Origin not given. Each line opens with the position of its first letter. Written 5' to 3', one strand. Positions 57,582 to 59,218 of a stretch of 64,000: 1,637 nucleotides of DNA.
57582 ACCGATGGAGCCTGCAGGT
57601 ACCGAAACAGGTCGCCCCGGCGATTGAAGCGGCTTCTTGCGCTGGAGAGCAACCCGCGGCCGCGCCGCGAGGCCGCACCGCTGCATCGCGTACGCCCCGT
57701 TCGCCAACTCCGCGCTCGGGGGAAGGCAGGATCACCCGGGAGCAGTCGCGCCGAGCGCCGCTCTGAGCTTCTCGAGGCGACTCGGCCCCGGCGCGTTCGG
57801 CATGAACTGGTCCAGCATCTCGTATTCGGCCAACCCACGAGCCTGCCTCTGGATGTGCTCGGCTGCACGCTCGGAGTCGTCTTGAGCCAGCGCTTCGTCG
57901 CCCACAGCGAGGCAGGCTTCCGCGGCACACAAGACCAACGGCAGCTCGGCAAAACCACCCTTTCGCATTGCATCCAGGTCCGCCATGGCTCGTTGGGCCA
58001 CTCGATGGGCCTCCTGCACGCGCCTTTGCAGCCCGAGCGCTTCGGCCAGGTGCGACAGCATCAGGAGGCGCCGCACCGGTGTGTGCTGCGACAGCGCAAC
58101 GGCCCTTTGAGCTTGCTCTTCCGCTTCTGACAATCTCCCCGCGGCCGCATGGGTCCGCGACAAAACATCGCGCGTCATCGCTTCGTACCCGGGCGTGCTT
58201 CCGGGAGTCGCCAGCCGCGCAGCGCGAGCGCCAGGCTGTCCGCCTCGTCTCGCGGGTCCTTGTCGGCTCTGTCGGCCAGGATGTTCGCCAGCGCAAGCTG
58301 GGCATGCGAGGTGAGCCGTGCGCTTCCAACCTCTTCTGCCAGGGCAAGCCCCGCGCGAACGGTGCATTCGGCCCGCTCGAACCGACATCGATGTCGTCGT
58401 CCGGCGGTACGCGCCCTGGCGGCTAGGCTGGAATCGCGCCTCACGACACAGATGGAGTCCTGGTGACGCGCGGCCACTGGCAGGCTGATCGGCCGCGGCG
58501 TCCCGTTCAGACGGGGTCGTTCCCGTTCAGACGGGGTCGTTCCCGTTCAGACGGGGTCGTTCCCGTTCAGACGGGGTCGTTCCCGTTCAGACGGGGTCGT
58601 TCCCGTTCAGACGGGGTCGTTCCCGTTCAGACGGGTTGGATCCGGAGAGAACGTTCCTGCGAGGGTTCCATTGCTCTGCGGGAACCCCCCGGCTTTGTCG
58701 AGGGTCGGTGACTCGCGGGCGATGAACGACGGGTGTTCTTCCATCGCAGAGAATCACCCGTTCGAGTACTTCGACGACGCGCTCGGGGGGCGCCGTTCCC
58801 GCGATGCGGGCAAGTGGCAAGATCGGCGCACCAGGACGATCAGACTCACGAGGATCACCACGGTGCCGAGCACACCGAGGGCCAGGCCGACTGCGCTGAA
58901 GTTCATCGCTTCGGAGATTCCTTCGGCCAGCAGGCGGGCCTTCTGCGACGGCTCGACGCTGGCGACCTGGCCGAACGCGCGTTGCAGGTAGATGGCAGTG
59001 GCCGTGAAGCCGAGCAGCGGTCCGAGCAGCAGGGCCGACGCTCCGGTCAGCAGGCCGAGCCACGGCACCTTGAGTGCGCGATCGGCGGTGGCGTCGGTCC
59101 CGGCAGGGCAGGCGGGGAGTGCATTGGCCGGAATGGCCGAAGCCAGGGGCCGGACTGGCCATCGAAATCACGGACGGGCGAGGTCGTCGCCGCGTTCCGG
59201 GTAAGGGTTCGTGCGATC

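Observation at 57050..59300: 2.2-kb gene-decay island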

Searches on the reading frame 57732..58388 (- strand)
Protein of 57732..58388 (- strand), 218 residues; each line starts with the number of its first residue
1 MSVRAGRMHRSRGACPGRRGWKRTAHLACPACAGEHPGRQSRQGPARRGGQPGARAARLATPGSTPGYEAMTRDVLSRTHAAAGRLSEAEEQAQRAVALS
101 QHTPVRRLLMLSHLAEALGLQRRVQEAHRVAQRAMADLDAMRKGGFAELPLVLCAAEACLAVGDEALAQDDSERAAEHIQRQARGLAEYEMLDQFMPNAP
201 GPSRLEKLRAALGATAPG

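Call 6: search_protein_families(library=pfam, max_evalue=1, proteins=[window:57732-58388:-])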
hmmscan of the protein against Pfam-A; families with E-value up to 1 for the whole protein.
window:57732-58388:- (218 aa): 6 families
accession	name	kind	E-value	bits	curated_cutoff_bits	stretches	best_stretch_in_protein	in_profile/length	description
PF07719.23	TPR_2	-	0.00025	21.4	27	1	76-100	7-31/34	Tetratricopeptide repeat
PF13374.12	TPR_10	-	0.00032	21.1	27.5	2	70-101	2-33/42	Tetratricopeptide repeat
PF13424.12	TPR_12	-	0.0026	18.4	30.1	1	61-100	36-75/77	Tetratricopeptide repeat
PF25515.1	Arm_PDR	-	0.021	15.4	27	1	117-190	10-83/145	Plastid division regulator ARM repeat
PF25058.1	ARM_TT21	-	0.06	13.7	27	1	91-164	40-109/155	Tetratricopeptide repeat protein 21 ARM repeat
PF13428.12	TPR_14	-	0.21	12.8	23.5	1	75-104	6-35/44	Tetratricopeptide repeat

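Call 38: search_protein_representatives(protein=window:57732-58388:-)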
Query: 218 residues. Proteins with E-value up to 0.001 (for the whole library): 55; up to 1e-10: 9; up to 1e-30: 1. The best 55 are listed.
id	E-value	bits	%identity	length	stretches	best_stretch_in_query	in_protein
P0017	3.8e-60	219.8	100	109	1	110-218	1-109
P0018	1.8e-21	93.5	46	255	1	56-204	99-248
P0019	1.6e-19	87.2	42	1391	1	57-213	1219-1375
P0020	2.3e-19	86.7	48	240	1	58-187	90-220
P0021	1.2e-18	84.4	49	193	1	58-170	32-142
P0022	2.1e-16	77.0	38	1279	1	58-213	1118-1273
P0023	1.0e-14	71.5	46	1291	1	54-187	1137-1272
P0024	7.4e-13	65.4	39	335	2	44-199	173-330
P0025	1.4e-11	61.3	34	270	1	57-200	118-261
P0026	1.3e-10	58.1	36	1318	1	59-180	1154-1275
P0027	1.5e-09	54.6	37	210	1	58-208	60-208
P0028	5.2e-09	52.9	31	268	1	53-196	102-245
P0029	5.6e-09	52.8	33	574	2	64-211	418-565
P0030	7.7e-09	52.3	29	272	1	58-214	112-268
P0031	2.7e-08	50.5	31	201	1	58-208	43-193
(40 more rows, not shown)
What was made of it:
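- Checked: An exhaustive phmmer search matches the last ~150-210 residues of 1279-1391-aa proteins, E down to 1.6e-19 (call 38).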

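Call 39: search_protein_families(library=pfam, proteins=[P0019, P0022, P0023, P0018], max_evalue=0.00001)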
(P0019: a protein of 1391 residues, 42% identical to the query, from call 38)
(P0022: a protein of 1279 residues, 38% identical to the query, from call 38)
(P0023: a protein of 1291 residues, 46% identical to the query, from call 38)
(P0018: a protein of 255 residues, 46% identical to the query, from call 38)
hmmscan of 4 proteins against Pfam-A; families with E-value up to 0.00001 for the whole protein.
P0019 (1391 aa): 4 families
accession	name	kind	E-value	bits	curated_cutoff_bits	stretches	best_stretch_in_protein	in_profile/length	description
PF00069.31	Pkinase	-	8.5e-45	153.6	31.7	1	18-265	3-253/263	Protein kinase domain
PF07714.23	PK_Tyr_Ser-Thr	-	7.3e-22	78.3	23.1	1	18-264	3-249/258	Protein tyrosine and serine/threonine kinase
PF13191.12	AAA_16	-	5.9e-16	59.8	32.6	1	491-691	2-165/167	AAA ATPase domain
PF03109.22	ABC1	-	2.9e-08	33.6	22.9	0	90-165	143-216/244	ABC1 atypical kinase-like domain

P0022 (1279 aa): 6 families
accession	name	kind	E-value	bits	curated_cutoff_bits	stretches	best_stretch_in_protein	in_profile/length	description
PF00069.31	Pkinase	-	3.1e-41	141.9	31.7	1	2-244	13-257/263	Protein kinase domain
PF07714.23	PK_Tyr_Ser-Thr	-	5.9e-24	85.2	23.1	1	3-240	14-251/258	Protein tyrosine and serine/threonine kinase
PF13191.12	AAA_16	-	2.3e-19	70.9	32.6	1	446-640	2-167/167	AAA ATPase domain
PF03109.22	ABC1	-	1.9e-08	34.2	22.9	1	62-137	143-216/244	ABC1 atypical kinase-like domain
PF01636.29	APH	-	1.1e-07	32.3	23.2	0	81-135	148-197/239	Phosphotransferase enzyme family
PF06293.20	Kdo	-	3.3e-07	30.4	21.3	1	27-134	52-168/207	Lipopolysaccharide kinase (Kdo/WaaP) family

P0023 (1291 aa): 3 families
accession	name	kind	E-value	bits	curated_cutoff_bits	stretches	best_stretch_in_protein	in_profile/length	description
PF00069.31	Pkinase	-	2.9e-44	151.9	31.7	1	14-261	3-252/263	Protein kinase domain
PF07714.23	PK_Tyr_Ser-Thr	-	3.1e-24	86.1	23.1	1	14-216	3-207/258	Protein tyrosine and serine/threonine kinase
PF13191.12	AAA_16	-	4.3e-21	76.6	32.6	1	469-666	2-166/167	AAA ATPase domain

P0018 (255 aa): 0 families

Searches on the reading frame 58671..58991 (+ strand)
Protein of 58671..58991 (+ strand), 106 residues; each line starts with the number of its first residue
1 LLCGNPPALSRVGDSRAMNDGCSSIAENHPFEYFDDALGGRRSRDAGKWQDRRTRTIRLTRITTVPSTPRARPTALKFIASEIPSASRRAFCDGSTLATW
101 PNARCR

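Call 6: search_protein_families(library=pfam, max_evalue=1, proteins=[window:58671-58991:+])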
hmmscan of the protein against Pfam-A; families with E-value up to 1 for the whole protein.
window:58671-58991:+ (106 aa): 0 families
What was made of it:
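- On FGE-sulfatase (PF03781), for fragment 58633-58844: Pfam finds no hit (call 6).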

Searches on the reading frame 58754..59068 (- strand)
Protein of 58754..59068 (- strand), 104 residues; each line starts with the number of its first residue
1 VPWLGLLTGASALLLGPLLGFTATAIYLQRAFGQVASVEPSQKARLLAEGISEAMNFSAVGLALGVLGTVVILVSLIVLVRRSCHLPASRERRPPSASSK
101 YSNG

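Call 6: search_protein_families(library=pfam, max_evalue=1, proteins=[window:58754-59068:-])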
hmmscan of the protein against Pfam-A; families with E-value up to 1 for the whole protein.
window:58754-59068:- (104 aa): 5 families
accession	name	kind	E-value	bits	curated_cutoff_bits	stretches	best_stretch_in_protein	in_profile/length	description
PF01618.21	MotA_ExbB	-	6.8e-05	23.1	22.9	1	13-70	53-109/127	MotA/TolQ/ExbB proton channel family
PF09534.15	Trp_oprn_chp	-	0.078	13.3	29.6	1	5-92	67-149/180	Tryptophan-associated transmembrane protein (Trp_oprn_chp)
PF10745.14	DUF2530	-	0.1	13.3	25.5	1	49-74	36-61/77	Protein of unknown function (DUF2530)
PF25667.1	ASFV_P17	-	0.21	12.1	27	1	44-97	24-77/117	African swine fever virus minor capsid protein p17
PF02656.20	DUF202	-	0.82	10.6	23.4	0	58-82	41-65/68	Domain of unknown function (DUF202)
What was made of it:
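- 58754..59068 (-): Half-size MotA/TolQ/ExbB-like ORF ('mini-ExbB', 104 aa, GTG start). It is part of the ancestral locus, not of the insert. Pfam PF01618, 23.1 bits against a cut-off of 22.9 (call 6).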

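Call 14: find_homologous_proteins(query=window:58754-59068:-, max_evalue=0.001)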
Query window:58754-59068:- (104 aa): 15 proteins with E <= 0.001 among 144 candidates.
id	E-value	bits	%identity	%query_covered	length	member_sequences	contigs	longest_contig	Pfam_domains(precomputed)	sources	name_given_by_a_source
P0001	1.4e-57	210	100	100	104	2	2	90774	-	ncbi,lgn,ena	-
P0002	1.7e-29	120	64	91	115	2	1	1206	-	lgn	-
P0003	2.7e-12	65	48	82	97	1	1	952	PF01618.22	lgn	-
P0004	7.8e-11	60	42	88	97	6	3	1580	PF01618.22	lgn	-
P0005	3.7e-10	58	51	64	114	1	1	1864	PF01618.22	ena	-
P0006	4.2e-10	58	67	48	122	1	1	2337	PF01618.22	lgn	-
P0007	2.6e-6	46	54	63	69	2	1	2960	PF01618.22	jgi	jgi:biopolymer transport protein ExbB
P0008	4.5e-6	45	46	80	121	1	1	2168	PF01618.22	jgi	jgi:biopolymer transport protein ExbB/TolQ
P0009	5.5e-6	44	47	55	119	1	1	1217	PF01618.22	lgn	-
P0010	1.8e-5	43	44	63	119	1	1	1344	PF01618.22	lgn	-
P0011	2.2e-5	43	51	63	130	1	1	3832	PF01618.22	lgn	-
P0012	3.0e-5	42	44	66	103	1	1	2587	-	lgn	-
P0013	1.1e-4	40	50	56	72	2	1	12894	PF01618.22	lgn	-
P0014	1.6e-4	40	64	38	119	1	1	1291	-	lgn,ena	-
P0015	6.9e-4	38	48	81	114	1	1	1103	-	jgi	jgi:hypothetical protein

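Call 18: find_encoding_contigs(protein=P0002, flank=10000)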
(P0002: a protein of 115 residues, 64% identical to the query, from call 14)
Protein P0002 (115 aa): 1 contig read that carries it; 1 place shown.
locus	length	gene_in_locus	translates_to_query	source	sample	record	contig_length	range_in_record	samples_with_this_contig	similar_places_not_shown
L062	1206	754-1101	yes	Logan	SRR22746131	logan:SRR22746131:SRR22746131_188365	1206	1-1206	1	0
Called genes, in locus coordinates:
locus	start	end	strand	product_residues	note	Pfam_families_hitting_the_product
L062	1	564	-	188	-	?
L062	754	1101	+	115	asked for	-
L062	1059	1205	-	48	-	?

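Call 44: find_encoding_contigs(protein=P0001, flank=3000, max_places=10)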
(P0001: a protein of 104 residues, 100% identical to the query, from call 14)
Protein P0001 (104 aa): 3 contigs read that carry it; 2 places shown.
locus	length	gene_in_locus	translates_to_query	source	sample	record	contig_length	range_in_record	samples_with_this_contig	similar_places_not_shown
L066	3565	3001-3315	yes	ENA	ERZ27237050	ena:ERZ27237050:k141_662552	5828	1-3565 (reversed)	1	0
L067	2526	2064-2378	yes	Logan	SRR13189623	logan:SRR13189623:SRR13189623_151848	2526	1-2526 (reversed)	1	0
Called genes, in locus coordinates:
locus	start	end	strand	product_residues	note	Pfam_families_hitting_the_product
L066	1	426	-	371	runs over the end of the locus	-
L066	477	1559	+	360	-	PF13528:Glyco_trans_1_3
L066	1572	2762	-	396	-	PF12740:PETase, PF07224:Chlorophyllase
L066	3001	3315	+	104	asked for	-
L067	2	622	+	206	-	?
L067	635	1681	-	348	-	PF12740:PETase, PF07224:Chlorophyllase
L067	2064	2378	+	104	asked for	-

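Call 47: find_encoding_contigs(protein=P0013, flank=4000, max_places=3)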
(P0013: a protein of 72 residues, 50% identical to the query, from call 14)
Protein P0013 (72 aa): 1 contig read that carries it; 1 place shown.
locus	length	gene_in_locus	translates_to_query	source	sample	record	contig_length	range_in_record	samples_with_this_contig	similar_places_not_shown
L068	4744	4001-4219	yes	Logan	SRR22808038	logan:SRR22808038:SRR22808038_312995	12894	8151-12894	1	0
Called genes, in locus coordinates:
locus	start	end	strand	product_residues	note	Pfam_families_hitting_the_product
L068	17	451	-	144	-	-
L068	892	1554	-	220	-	PF01872:RibD_C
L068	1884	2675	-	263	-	PF12697:Abhydrolase_6, PF00561:Abhydrolase_1, PF12146:Hydrolase_4, PF00756:Esterase (weak)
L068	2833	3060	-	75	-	PF12441:CopG_antitoxin (weak), PF14384:BrnA_antitoxin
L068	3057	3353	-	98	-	PF04365:BrnT_toxin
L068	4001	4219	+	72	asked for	PF01618:MotA_ExbB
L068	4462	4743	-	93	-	?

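Call 48: find_encoding_contigs(protein=P0011, flank=4000, max_places=3)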
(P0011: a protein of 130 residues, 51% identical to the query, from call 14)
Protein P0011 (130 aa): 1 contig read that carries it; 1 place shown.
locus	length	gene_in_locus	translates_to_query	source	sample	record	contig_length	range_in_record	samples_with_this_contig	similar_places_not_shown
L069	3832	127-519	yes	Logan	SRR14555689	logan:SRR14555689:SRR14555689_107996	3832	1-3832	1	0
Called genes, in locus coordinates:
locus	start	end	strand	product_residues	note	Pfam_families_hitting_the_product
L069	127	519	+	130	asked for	PF01618:MotA_ExbB (weak)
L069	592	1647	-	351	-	PF07470:Glyco_hydro_88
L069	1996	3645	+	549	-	-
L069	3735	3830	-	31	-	?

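Call 49: find_encoding_contigs(protein=P0012, flank=4000, max_places=3)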
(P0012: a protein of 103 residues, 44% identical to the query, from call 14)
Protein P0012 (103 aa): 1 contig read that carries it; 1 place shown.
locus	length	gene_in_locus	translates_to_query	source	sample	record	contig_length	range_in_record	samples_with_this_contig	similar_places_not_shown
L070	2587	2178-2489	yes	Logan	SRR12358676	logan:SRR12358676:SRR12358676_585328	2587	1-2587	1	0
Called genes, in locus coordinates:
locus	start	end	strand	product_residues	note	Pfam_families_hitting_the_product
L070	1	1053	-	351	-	?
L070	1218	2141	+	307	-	PF20533:DUF6748 (weak)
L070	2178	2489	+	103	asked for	-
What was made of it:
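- On MotA/TolQ/ExbB (PF01618), for ORF 58754-59068: The short relatives do not (calls 47-49).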

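Call 51: find_related_loci(query=A1, collection=metagenome_contigs, flank=4000)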
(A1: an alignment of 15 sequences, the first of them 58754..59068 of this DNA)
Query A1 (104 aa) in metagenome_contigs; peptide patterns used: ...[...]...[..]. (x = any residue, [..] = any of these).
600 stretches matched a pattern (row limit reached: there are more); 463 encode a relative of the query (tblastn E <= 1e-3); the best 80 are kept; 80 distinct loci.
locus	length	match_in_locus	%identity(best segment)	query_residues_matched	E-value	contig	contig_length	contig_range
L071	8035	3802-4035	53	5-82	2e-22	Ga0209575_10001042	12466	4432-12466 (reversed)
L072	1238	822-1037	53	1-68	9e-14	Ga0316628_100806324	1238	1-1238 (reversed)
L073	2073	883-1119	51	4-83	1e-13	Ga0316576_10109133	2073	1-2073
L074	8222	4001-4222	50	1-70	3e-13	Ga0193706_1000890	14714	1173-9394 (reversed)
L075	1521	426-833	37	1-104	3e-13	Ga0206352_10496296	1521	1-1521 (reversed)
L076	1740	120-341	49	1-70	5e-13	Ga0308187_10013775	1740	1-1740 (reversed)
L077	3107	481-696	51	1-68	6e-13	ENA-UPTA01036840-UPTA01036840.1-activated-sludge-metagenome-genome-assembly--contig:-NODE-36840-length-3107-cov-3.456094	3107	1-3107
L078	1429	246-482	49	1-79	6e-13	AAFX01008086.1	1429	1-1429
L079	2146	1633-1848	51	1-68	6e-13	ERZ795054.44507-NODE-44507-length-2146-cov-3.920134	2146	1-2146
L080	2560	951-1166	51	1-68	6e-13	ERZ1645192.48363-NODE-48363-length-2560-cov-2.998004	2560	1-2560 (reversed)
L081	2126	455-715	47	1-87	7e-13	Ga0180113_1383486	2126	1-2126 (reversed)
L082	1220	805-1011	46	19-85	7e-13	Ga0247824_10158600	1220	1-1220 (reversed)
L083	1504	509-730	49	1-70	8e-13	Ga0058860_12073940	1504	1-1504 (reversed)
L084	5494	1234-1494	47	1-87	8e-13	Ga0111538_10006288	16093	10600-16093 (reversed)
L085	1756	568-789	49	1-70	8e-13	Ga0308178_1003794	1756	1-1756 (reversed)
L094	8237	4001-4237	48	1-79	2e-12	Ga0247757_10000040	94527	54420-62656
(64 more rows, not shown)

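Call 61: search_protein_families(library=pfam, proteins=[L094:1969-2619:+, L094:3096-3644:+, L094:3614-4348:+, L094:4487-5050:+, L094:5052-5618:+, L094:5727-6809:+], max_evalue=0.001)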
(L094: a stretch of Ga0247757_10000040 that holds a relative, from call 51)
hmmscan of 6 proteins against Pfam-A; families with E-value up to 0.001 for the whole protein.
L094:1969-2619:+ (216 aa): 0 families

L094:3096-3644:+ (182 aa): 0 families

L094:3614-4348:+ (244 aa): 1 family
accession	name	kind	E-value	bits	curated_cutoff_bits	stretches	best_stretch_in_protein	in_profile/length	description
PF01618.21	MotA_ExbB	-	9.6e-25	87.2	22.9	1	96-219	2-125/127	MotA/TolQ/ExbB proton channel family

L094:4487-5050:+ (187 aa): 1 family
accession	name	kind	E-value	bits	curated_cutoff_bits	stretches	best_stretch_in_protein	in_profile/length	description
PF02472.21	ExbD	-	1.1e-12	48.5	25.4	1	14-161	2-113/128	Biopolymer transport protein ExbD/TolR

L094:5052-5618:+ (188 aa): 1 family
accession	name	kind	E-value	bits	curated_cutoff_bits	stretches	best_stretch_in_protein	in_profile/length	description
PF02472.21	ExbD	-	4.5e-11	43.4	25.4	1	42-183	4-125/128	Biopolymer transport protein ExbD/TolR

L094:5727-6809:+ (360 aa): 0 families
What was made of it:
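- On MotA/TolQ/ExbB (PF01618), for ORF 58754-59068: Full-length relatives do have two exbD genes downstream (call 61).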
